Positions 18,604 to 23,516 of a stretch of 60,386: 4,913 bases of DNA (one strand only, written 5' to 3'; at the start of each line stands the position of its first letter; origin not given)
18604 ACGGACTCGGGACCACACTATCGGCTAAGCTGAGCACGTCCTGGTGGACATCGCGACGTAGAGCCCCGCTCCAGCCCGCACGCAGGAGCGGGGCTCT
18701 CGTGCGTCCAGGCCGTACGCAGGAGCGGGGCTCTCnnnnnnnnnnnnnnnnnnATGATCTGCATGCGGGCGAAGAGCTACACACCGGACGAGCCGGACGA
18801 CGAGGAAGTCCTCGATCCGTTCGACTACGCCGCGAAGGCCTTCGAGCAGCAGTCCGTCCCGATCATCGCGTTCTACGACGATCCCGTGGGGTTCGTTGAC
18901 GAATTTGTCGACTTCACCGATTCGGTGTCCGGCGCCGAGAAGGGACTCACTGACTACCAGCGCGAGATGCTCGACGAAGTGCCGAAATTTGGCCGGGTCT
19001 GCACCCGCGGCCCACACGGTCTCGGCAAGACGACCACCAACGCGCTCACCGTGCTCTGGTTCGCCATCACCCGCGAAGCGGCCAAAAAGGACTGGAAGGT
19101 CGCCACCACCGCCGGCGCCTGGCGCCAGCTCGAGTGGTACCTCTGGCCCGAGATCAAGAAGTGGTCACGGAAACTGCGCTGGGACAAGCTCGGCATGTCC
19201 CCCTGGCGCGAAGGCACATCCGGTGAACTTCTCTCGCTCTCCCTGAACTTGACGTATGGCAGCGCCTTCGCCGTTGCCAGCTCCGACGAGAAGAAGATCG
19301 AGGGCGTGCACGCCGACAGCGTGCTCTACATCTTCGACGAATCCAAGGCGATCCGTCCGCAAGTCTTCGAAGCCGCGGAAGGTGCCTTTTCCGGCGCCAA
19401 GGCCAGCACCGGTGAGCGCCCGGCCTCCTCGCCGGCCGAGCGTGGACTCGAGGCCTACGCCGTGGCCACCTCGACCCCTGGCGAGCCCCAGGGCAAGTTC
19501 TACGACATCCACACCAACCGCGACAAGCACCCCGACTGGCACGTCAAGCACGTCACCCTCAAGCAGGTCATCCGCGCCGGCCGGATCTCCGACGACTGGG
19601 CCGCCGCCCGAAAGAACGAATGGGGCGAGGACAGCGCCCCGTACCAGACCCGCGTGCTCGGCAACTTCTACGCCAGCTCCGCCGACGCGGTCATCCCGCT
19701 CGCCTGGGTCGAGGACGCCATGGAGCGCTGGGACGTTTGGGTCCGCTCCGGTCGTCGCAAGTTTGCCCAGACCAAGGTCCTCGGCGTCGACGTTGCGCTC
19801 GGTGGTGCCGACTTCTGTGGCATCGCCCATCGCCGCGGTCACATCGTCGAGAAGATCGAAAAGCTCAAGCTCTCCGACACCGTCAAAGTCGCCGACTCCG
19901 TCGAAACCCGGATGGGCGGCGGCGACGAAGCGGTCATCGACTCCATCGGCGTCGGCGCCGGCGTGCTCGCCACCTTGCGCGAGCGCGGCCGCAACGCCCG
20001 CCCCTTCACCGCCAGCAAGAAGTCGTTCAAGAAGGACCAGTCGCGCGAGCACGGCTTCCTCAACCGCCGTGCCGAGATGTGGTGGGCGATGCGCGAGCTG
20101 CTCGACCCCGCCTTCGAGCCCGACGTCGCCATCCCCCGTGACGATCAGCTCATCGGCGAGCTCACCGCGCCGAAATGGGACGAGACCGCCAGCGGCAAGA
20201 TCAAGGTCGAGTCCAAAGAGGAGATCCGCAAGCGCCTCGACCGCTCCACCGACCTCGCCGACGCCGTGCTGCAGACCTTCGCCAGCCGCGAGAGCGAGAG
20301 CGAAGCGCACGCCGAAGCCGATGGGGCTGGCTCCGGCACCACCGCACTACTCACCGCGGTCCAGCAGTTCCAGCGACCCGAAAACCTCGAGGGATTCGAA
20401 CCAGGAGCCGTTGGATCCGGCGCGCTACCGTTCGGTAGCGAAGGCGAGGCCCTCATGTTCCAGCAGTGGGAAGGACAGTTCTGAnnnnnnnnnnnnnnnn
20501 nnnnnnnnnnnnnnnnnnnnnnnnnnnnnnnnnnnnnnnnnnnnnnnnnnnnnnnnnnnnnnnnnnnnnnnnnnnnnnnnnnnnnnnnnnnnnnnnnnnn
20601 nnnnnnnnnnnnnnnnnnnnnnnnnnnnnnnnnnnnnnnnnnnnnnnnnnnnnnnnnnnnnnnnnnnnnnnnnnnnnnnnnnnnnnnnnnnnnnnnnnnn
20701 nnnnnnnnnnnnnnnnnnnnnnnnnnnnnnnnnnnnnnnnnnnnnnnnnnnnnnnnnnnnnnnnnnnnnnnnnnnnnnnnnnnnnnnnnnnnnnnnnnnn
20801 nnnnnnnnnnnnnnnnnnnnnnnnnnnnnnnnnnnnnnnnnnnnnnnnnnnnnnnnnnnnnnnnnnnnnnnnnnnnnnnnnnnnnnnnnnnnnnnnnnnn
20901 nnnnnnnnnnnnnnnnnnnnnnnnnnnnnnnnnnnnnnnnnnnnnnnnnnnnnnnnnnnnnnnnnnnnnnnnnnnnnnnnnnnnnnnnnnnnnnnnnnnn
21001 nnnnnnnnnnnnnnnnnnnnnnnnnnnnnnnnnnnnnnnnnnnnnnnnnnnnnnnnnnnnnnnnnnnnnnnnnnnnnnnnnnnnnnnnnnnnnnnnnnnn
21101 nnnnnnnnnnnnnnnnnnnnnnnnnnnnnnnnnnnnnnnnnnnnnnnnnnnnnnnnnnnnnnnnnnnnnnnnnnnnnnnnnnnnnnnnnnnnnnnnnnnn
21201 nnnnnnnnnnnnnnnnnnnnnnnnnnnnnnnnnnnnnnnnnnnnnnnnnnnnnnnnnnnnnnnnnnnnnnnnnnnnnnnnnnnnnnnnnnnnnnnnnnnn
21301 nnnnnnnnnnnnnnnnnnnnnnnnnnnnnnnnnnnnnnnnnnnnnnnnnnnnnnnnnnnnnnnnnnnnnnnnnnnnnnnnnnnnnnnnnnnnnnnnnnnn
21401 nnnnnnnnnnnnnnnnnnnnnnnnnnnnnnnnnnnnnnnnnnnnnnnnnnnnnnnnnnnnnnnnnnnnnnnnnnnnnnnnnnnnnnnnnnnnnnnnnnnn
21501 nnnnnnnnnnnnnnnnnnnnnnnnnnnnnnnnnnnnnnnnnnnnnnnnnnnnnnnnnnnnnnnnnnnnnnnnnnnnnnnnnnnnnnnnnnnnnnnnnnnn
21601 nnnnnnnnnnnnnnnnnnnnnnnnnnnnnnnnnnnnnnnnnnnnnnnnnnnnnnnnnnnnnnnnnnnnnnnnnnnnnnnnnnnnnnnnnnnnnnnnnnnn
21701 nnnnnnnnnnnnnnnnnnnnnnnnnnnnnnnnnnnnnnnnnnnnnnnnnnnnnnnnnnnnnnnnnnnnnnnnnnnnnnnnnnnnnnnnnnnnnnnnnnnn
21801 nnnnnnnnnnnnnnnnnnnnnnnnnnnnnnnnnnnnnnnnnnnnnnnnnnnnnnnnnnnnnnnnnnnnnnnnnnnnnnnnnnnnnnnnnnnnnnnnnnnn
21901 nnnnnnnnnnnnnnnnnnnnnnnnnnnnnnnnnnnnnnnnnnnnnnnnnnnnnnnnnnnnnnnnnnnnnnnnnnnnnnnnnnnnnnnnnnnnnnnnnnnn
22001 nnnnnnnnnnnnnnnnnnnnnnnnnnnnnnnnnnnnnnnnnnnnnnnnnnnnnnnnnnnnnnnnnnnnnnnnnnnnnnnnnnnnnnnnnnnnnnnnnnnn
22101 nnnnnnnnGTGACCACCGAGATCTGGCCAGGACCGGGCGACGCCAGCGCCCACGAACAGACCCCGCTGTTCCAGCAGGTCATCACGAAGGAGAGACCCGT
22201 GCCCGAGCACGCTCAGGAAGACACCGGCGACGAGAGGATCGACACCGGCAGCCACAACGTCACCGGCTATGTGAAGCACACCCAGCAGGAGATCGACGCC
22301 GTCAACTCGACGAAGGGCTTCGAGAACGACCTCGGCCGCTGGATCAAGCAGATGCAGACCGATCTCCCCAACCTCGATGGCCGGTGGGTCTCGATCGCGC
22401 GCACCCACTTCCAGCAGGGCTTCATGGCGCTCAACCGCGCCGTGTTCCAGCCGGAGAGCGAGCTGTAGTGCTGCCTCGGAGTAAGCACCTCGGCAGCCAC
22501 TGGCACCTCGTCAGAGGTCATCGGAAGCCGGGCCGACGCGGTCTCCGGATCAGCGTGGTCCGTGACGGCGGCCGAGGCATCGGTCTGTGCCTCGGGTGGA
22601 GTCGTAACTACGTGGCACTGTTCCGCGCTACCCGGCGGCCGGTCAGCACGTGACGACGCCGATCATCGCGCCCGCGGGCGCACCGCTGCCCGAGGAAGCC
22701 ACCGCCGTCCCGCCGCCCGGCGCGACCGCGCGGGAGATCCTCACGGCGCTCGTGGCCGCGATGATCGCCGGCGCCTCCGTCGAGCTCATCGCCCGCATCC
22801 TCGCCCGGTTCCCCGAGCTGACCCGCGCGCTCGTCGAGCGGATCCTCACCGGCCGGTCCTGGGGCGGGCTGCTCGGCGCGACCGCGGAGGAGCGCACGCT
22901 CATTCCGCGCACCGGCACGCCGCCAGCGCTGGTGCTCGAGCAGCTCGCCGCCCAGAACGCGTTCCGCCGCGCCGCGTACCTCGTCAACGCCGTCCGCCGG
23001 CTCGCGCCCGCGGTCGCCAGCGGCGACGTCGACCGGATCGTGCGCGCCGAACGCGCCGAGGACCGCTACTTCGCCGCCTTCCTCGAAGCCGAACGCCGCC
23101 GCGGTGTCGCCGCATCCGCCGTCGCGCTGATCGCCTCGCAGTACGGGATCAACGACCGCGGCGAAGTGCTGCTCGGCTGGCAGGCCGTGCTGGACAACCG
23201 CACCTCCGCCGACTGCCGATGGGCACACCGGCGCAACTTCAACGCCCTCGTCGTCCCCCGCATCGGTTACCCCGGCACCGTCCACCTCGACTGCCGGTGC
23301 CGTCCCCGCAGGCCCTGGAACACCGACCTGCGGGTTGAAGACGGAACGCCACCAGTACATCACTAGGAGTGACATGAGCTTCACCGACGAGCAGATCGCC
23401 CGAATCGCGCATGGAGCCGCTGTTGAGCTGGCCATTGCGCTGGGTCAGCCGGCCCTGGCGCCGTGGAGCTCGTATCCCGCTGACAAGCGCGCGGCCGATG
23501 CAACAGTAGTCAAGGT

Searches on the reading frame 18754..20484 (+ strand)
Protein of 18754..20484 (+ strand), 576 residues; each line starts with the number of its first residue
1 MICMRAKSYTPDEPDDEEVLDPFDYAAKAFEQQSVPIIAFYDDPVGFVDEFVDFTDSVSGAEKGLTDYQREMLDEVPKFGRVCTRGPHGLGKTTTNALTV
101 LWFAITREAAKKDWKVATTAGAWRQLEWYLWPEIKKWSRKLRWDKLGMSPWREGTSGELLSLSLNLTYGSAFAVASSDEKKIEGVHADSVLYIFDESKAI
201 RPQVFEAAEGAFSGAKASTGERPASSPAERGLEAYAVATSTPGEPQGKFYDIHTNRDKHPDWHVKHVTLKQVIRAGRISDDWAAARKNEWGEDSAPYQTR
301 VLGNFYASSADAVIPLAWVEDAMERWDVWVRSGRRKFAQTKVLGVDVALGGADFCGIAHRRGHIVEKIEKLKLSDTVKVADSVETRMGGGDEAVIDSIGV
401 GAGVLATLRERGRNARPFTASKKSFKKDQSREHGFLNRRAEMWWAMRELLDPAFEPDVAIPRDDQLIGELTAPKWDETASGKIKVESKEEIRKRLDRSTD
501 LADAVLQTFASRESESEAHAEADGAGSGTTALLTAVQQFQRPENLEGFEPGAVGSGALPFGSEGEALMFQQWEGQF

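Call 9: search_dna_similar(query=window:18754-20484:+, collection=phages, mode=protein, max_rows=25)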
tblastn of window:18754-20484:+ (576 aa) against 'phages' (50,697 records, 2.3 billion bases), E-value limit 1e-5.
Records with a match: 496; places in all: 500; records where one place covers at least 80% of the query: 70.
Best place of each record, by identity: <60% 496.
By first word of the organism name: Salinibacter 183; Acinetobacter 38; Arthrobacter 27; Streptomyces 24; Clostridium 18; Escherichia 18; Pseudomonas 17; Vibrio 17; Klebsiella 16; Salmonella 15; and 47 more.
By host as written in the record: Salinibacter ruber M8 183; - 34; Arthrobacter sp. ATCC 21022 24; Acinetobacter baumannii 21; Streptomyces griseus ATCC 10137 10; Clostridium perfringens 7; Streptomyces lividans JI 1326 6; Escherichia coli 6; and 133 more.
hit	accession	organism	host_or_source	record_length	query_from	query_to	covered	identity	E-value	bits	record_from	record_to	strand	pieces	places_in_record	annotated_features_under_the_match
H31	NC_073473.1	Streptomyces phage TurkishDelight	Streptomyces scabiei RL-34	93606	32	509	83%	44.8%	1e-108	363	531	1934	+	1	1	2: terminase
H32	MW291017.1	Streptomyces phage TurkishDelight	Streptomyces scabiei RL-34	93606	32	509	83%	44.8%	1e-108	363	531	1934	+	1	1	2: terminase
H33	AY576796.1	Actinoplanes phage phiAsp2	-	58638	65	509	77%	45.2%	2e-105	354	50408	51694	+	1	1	pas60: Pas60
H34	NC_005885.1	Actinoplanes phage phiAsp2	Actinoplanes sp. SN223/29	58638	65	509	77%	45.2%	2e-105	354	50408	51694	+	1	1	Pas60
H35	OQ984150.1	Phage C72C1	-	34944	40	509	82%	30.4%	3e-42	169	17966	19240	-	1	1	hypothetical protein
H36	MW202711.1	Caudoviricetes sp.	Manatee Spring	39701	40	509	82%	30.2%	2e-41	166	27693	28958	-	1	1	terminase large subunit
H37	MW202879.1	Caudoviricetes sp.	Manatee Spring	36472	40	509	82%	29.8%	1e-39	160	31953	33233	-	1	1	terminase large subunit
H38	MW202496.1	Caudoviricetes sp.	Manatee Spring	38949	31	509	83%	29.0%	5e-40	162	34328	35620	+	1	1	terminase large subunit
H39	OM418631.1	Pseudomonas phage UFJF_PfDIW6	Pseudomonas fluorescens UFV 041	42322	30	509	83%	28.9%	5e-30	132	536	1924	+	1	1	terminase large subunit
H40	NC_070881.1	Pseudomonas phage UFJF_PfDIW6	Pseudomonas fluorescens UFV 041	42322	30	509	83%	28.9%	5e-30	132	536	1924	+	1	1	terminase large subunit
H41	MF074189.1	Sinorhizobium phage phiM5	Sinorhizobium meliloti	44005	39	509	82%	29.1%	9e-39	158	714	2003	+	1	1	terminase large subunit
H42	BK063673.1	Caudoviricetes sp. vir525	Methanosarcinales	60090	81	509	74%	31.3%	3e-46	181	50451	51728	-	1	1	terminase large subunit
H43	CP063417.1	Parageobacillus phage JGon-2020a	Parageobacillus thermoglucosidasius 23.6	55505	40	509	82%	28.0%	1e-31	137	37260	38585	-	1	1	record has no annotation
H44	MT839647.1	Bacteriophage sp.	human fecal samples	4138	37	506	82%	27.9%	4e-33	140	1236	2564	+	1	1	record has no annotation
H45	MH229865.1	Streptomyces phage LazerLemon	Streptomyces griseus ATCC 10137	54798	69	509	77%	29.5%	4e-42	168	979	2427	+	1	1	5: terminase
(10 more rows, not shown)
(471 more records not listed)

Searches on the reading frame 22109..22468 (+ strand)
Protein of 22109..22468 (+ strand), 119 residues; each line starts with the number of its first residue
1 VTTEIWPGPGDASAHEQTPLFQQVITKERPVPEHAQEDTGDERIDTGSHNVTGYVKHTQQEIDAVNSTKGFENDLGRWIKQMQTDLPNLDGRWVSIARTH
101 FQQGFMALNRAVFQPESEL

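Call 77: search_protein_families(library=pfam, proteins=[window:22109-22468:+], max_evalue=0.01)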
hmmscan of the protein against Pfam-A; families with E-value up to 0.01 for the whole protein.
window:22109-22468:+ (119 aa): 1 family
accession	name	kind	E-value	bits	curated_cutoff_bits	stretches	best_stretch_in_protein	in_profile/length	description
PF24729.2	Acb2_Tad1_hairpin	-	2.5e-16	60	27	1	53-114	1-58/58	Acb2/Tad1, hairpin domain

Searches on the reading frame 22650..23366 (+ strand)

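Call 77: search_protein_families(library=pfam, proteins=[window:22650-23366:+], max_evalue=0.01)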
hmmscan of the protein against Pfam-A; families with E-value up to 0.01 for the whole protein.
window:22650-23366:+ (238 aa): 1 family
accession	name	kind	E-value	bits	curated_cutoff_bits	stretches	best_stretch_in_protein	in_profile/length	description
PF04233.19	Phage_Mu_F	-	0.0019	19.3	29.6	0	155-218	47-110/112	Phage Mu protein F like protein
